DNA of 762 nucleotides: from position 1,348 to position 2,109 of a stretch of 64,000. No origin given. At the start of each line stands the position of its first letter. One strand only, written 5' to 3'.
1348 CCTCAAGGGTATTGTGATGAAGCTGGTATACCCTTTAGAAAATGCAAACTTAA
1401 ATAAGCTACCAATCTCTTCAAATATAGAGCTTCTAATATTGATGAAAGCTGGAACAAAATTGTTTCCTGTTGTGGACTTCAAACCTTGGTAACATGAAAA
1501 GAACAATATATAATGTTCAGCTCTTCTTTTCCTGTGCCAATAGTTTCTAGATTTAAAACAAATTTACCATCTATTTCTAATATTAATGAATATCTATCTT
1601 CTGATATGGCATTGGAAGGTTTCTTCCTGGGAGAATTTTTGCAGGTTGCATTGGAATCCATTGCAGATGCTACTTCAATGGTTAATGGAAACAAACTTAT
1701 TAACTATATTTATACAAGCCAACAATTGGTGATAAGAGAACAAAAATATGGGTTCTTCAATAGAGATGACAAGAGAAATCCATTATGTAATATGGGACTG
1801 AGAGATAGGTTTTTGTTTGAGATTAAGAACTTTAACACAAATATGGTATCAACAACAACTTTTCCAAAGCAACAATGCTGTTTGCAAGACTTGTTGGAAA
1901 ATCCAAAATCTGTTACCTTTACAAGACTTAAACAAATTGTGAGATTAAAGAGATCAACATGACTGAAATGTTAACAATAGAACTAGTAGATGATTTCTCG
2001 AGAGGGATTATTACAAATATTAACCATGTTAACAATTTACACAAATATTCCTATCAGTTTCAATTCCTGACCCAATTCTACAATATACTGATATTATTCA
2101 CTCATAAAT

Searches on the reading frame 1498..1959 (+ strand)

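Call 70: search_protein_families(library=pfam, proteins=[window:1498-1959:+], max_evalue=0.1)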
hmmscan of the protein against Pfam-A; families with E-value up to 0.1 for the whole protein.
window:1498-1959:+ (154 aa): 2 families
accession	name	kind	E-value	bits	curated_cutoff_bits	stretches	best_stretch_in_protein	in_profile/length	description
PF25493.1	Peripla_BP_A-cyclase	-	0.00024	20.6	27.2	1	13-90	258-326/373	Adenylate cyclase, periplasmic binding protein-like domain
PF00268.27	Ribonuc_red_sm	-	0.022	14.6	33.6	1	5-54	160-209/281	Ribonucleotide reductase, small chain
